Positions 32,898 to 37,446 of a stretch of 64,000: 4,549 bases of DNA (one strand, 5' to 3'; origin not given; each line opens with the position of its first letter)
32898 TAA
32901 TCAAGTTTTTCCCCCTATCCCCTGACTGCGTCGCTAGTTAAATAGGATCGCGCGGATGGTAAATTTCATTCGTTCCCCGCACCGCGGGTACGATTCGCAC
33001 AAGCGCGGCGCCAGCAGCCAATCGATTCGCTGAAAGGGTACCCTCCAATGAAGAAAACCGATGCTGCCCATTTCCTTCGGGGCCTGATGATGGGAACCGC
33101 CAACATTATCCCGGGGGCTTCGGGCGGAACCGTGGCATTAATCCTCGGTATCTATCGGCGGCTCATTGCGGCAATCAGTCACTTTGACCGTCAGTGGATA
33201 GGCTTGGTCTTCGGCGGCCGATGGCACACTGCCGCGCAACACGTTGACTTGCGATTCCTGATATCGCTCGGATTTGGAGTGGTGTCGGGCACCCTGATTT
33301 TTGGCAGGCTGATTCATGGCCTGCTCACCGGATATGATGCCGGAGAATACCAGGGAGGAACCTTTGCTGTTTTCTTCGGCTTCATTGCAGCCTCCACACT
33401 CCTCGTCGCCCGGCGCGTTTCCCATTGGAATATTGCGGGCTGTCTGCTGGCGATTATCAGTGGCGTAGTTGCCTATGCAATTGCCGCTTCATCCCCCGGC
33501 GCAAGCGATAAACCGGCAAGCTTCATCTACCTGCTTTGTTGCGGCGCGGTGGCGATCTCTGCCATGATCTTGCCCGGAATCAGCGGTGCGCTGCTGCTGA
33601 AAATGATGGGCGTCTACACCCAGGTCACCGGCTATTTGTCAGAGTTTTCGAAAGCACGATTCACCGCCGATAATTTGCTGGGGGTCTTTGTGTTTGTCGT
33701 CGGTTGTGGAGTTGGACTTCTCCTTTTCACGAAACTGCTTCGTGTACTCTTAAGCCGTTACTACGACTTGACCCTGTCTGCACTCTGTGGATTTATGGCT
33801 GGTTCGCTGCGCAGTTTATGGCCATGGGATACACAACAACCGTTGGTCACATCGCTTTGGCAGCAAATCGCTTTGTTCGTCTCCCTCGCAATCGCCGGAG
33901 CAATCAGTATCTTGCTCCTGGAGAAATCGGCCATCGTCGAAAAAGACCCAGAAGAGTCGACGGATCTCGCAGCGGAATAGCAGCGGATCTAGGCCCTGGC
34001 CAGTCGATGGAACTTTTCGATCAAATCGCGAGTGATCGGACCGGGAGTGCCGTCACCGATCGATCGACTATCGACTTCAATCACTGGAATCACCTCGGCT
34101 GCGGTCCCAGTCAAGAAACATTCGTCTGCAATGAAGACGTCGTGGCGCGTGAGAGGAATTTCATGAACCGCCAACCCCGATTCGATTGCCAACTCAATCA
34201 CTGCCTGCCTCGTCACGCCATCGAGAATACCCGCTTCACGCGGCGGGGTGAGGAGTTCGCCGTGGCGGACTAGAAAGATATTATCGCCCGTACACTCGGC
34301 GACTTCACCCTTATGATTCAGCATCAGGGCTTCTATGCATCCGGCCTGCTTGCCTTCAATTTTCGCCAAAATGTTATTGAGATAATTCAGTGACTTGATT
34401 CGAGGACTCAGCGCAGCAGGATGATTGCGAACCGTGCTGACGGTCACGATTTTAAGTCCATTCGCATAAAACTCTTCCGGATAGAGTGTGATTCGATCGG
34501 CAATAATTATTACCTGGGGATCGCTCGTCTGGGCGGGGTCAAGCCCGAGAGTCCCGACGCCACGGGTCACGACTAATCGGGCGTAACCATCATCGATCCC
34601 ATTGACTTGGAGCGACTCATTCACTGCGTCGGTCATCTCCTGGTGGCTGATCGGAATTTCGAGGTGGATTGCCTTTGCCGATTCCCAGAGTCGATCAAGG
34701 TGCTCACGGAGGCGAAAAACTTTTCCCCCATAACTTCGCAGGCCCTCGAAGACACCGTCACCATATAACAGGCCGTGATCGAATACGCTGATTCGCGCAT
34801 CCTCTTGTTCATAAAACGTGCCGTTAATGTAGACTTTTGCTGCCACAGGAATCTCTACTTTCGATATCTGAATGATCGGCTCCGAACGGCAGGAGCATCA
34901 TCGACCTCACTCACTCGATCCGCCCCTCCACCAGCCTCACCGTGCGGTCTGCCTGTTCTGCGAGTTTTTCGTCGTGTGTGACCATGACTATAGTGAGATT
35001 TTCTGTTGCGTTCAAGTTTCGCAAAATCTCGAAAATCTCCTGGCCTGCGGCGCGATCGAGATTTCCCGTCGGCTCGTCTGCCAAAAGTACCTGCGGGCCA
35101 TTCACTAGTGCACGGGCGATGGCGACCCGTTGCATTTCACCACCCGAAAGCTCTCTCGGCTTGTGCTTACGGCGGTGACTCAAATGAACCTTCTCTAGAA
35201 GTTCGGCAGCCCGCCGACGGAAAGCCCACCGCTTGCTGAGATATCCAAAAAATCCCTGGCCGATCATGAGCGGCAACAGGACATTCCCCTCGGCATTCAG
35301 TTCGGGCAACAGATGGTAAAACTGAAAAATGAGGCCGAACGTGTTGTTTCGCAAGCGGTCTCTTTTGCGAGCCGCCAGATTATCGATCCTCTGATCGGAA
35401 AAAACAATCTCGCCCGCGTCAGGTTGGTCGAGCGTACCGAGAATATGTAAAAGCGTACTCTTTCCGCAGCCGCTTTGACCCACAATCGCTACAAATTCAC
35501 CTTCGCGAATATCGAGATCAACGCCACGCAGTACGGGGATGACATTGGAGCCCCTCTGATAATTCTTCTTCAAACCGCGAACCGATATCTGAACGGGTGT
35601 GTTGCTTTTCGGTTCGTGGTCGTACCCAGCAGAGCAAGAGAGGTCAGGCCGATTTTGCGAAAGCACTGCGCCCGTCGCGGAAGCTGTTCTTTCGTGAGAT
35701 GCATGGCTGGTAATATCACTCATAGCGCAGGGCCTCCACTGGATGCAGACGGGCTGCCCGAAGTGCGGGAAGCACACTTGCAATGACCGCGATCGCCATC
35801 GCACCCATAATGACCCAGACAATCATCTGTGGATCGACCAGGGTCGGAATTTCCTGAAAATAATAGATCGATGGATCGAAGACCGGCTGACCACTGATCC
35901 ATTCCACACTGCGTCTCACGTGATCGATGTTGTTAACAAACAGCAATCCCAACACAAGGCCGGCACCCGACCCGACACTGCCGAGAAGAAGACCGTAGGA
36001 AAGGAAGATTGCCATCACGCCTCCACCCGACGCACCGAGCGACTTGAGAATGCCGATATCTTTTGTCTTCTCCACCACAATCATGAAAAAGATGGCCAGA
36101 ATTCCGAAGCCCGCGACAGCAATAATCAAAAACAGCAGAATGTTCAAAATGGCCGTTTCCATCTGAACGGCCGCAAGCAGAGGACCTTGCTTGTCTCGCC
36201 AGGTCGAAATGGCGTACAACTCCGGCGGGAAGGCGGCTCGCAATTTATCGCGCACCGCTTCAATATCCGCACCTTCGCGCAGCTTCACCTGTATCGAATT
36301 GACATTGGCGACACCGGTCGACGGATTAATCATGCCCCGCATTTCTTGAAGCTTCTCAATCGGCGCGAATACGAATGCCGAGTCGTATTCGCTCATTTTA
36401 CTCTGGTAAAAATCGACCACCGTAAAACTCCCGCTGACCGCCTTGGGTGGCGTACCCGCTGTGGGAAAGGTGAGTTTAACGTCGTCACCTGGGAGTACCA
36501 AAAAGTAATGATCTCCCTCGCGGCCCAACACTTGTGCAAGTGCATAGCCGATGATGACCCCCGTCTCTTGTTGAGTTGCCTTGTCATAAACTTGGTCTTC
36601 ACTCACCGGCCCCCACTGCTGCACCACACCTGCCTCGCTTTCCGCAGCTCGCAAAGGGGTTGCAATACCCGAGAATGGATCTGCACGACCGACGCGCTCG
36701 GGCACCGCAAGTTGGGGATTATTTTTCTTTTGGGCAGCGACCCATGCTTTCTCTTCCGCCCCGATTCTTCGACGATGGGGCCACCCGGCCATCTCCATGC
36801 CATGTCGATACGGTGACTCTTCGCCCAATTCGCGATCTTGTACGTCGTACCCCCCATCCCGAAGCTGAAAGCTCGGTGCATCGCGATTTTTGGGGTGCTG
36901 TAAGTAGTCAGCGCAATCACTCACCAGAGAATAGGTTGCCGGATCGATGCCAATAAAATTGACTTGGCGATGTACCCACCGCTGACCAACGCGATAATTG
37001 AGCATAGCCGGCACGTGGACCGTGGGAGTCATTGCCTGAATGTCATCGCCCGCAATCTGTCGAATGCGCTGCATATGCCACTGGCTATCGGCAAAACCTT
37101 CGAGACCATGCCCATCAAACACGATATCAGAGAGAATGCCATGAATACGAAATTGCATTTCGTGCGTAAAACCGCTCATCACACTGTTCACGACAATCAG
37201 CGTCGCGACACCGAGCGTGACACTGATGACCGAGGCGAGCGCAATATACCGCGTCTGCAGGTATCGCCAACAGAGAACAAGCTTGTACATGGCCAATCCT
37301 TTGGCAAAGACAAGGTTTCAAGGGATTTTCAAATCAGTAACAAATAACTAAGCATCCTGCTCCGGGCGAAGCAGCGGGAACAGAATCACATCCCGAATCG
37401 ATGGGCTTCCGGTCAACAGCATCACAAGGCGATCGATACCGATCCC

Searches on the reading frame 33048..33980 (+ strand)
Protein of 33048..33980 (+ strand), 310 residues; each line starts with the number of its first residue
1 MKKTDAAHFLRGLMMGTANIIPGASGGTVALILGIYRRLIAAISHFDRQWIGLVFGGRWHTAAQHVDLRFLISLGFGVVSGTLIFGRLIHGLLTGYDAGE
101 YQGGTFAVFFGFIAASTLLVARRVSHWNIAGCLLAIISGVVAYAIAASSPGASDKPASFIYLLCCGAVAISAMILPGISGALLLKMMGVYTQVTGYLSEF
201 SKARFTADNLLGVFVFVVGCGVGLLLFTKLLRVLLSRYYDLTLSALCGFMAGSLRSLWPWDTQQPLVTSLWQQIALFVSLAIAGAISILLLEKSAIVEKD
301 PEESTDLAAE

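Call 84: search_protein_families(library=pfam, proteins=[window:33048-33980:+], max_evalue=0.00001)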
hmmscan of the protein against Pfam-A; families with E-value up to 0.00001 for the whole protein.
window:33048-33980:+ (310 aa): 1 family
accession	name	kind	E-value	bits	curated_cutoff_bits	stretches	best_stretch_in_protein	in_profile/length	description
PF04018.18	VCA0040-like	-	3.1e-63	214.1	26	1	15-267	1-238/246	Undecaprenyl phosphate translocase-like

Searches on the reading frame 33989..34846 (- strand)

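Call 44: search_protein_families(library=pfam, proteins=[window:33989-34846:-], max_evalue=0.00001)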
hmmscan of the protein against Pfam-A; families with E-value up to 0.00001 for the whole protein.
window:33989-34846:- (285 aa): 1 family
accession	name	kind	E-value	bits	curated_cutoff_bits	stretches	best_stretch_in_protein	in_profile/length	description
PF01063.24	Aminotran_4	-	2.5e-60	204.5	28.5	1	31-257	1-222/223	Amino-transferase class IV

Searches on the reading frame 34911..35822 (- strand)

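Call 44: search_protein_families(library=pfam, proteins=[window:34911-35822:-], max_evalue=0.00001)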
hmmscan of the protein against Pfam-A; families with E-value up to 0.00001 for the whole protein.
window:34911-35822:- (303 aa): 3 families
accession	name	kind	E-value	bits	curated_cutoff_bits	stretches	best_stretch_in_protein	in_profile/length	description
PF00005.33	ABC_tran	-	4.6e-35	121.6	25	1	98-252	1-136/137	ABC transporter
PF02463.25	SMC_N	-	7.5e-06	26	40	0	108-298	24-212/220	RecF/RecN/SMC N terminal domain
PF13304.12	AAA_21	-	8.9e-06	26.4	27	0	110-137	1-40/304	AAA domain, putative AbiEii toxin, Type IV TA system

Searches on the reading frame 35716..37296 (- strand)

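Call 44: search_protein_families(library=pfam, proteins=[window:35716-37296:-], max_evalue=0.00001)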
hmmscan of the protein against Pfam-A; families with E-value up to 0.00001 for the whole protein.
window:35716-37296:- (526 aa): 2 families
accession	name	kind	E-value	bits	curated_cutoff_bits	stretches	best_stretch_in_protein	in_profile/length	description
PF02687.27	FtsX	-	7e-16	58.8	25.5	1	386-519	2-120/120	FtsX-like permease C-terminal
PF12704.14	MacB_PCD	-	7.2e-13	49.7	27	1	215-354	90-206/207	MacB-like periplasmic core domain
